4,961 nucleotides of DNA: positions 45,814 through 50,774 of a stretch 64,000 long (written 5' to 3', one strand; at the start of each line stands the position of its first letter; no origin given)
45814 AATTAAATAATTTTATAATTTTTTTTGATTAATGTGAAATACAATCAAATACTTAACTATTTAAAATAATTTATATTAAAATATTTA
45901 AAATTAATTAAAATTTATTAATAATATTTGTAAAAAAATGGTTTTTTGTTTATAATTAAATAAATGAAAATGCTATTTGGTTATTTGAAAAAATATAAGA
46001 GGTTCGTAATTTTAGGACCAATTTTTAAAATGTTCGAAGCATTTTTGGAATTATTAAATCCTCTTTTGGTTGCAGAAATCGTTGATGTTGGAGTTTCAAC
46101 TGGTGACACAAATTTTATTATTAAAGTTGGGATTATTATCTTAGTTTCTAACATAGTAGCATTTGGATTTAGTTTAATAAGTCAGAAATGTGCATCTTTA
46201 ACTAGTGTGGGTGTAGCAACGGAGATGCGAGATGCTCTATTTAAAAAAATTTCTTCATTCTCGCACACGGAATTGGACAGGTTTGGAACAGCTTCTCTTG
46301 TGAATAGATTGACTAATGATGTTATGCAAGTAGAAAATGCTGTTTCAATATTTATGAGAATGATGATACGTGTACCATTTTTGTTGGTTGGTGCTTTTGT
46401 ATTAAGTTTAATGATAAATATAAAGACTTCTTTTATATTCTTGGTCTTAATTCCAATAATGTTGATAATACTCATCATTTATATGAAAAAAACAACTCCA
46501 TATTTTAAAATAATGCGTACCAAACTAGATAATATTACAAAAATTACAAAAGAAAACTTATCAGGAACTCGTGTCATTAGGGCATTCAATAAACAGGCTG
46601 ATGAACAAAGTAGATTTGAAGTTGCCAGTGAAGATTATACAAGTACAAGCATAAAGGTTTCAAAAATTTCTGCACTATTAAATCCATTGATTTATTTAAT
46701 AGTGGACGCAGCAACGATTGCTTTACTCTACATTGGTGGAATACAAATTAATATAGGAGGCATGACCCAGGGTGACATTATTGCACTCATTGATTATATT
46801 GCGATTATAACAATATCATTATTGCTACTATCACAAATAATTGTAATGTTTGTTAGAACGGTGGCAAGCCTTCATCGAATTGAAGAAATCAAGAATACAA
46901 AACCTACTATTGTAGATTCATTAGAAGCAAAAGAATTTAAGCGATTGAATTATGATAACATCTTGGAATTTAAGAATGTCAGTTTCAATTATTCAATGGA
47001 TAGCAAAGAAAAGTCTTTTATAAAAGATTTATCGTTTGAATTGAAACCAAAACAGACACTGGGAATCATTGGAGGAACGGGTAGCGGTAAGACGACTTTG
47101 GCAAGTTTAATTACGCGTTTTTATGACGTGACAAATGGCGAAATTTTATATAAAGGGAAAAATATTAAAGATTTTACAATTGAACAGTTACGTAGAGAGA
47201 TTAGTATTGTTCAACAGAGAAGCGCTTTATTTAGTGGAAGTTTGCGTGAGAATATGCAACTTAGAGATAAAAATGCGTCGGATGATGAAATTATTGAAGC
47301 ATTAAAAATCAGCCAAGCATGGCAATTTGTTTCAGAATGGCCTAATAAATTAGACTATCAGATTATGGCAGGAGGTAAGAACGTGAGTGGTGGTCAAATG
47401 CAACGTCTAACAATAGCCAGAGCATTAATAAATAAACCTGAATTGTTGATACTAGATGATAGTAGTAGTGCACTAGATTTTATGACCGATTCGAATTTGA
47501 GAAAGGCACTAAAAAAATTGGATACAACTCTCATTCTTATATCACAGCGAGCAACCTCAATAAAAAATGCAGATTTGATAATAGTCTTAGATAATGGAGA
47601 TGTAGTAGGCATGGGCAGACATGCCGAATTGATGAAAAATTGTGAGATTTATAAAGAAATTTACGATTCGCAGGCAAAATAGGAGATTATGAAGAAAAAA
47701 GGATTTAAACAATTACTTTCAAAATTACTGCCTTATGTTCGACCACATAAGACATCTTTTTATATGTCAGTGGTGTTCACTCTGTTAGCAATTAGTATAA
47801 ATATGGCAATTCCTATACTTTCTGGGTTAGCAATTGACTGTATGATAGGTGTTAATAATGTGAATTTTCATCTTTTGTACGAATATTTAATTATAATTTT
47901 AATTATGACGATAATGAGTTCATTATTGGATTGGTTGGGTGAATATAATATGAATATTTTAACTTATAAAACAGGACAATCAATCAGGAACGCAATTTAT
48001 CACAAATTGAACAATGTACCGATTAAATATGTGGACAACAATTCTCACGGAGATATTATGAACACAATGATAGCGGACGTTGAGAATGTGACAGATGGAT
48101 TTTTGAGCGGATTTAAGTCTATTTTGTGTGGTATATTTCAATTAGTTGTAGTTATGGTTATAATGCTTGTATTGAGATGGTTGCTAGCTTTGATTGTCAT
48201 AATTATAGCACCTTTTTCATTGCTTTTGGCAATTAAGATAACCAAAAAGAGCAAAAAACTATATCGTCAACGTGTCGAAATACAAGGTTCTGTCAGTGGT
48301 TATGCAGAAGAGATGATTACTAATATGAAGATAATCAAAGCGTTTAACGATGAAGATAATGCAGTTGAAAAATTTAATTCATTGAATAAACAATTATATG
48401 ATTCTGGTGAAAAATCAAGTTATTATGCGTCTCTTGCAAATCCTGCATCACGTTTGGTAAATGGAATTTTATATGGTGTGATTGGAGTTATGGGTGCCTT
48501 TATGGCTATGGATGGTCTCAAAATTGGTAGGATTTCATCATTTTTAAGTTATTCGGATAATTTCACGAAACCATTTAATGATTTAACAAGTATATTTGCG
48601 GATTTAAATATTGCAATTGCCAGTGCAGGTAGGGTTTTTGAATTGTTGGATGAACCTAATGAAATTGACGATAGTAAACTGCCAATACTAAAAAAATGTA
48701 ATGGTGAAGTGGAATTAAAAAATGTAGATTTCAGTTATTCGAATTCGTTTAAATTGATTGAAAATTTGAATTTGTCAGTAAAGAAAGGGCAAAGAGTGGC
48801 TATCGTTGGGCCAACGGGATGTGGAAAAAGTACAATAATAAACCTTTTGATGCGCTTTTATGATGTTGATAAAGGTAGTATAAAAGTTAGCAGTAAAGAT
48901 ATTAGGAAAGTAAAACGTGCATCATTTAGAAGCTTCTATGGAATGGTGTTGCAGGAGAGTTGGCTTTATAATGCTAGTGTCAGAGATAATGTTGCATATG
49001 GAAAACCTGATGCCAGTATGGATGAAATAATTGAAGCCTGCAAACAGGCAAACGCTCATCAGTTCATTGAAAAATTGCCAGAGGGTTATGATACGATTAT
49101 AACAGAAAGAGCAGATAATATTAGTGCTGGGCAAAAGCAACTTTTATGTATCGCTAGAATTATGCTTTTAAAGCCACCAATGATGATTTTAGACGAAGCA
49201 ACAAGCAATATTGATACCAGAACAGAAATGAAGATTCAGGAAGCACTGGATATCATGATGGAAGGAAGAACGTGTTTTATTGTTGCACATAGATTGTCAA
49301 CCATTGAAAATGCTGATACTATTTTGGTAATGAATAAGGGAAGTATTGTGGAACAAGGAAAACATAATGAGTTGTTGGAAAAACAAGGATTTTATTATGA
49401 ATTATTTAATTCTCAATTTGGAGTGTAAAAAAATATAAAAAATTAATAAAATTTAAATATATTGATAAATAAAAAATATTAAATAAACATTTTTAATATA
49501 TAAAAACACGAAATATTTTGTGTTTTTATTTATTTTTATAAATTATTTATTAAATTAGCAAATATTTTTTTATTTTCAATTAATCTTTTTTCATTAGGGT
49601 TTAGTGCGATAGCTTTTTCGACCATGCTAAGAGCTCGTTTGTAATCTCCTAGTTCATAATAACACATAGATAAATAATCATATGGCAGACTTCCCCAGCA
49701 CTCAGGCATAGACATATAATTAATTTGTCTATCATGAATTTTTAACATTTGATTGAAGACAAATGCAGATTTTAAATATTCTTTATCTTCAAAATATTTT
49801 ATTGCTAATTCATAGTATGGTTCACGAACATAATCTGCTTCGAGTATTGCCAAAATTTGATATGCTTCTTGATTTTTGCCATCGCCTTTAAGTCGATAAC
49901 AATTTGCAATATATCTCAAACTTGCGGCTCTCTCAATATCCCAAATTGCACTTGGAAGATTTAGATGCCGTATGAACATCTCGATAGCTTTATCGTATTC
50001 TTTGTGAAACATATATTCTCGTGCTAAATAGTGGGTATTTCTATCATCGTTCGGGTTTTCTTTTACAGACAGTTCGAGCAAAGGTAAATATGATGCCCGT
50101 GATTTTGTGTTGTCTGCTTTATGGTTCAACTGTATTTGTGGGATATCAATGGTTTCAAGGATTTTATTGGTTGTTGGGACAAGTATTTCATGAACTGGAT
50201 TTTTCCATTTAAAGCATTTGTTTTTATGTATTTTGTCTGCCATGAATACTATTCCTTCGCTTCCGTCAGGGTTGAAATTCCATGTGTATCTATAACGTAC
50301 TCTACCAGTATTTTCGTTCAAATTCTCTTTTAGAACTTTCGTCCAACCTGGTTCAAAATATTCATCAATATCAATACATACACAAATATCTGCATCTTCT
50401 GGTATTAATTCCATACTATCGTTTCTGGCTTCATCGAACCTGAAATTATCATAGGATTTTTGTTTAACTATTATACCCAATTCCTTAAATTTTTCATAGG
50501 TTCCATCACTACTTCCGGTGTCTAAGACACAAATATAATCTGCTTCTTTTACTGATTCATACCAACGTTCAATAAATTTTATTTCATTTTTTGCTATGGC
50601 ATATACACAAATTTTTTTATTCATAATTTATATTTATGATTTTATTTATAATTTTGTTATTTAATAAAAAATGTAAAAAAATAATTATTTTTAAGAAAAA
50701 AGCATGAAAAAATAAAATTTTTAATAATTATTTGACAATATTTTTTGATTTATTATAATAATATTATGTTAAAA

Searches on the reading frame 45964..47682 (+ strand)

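Call 71: search_protein_families(library=pfam, proteins=[window:45964-47682:+], max_evalue=0.00001)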
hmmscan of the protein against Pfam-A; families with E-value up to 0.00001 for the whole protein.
window:45964-47682:+ (572 aa): 2 families
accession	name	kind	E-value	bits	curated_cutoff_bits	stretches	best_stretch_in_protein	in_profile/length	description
PF00664.28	ABC_membrane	-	1.6e-44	153.1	28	1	15-283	1-271/274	ABC transporter transmembrane region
PF00005.33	ABC_tran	-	7.7e-31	108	25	1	354-500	2-135/137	ABC transporter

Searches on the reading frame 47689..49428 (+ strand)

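Call 71: search_protein_families(library=pfam, proteins=[window:47689-49428:+], max_evalue=0.00001)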
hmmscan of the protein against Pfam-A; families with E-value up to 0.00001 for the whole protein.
window:47689-49428:+ (579 aa): 3 families
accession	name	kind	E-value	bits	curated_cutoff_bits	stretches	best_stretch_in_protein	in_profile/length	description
PF00664.28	ABC_membrane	-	4e-43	148.5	28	1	25-293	2-271/274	ABC transporter transmembrane region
PF00005.33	ABC_tran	-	2.7e-31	109.4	25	1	358-506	2-137/137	ABC transporter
PF02463.25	SMC_N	-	7.4e-07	29.2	40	0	477-549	136-212/220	RecF/RecN/SMC N terminal domain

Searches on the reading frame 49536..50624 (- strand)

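Call 71: search_protein_families(library=pfam, proteins=[window:49536-50624:-], max_evalue=0.00001)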
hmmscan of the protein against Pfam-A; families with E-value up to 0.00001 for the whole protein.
window:49536-50624:- (362 aa): 6 families
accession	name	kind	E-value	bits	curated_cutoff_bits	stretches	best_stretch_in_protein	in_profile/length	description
PF07719.23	TPR_2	-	5.5e-10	39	27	1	315-344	4-33/34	Tetratricopeptide repeat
PF00535.33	Glycos_transf_2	-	2.3e-08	34.6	23.3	1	8-106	3-108/168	Glycosyl transferase family 2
PF23558.1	TPR_P4H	-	9.4e-07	29.3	27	1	275-360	9-90/91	Prolyl 4-hydroxylase peptide-substrate-binding domain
PF00515.34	TPR_1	-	1.5e-06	28.2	27.8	0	320-344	9-33/34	Tetratricopeptide repeat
PF13424.12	TPR_12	-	2e-06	28.3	30.1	0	316-341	49-74/77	Tetratricopeptide repeat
PF13704.12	Glyco_tranf_2_4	-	2.2e-06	28.5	27.5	0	12-90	1-84/98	Glycosyl transferase family 2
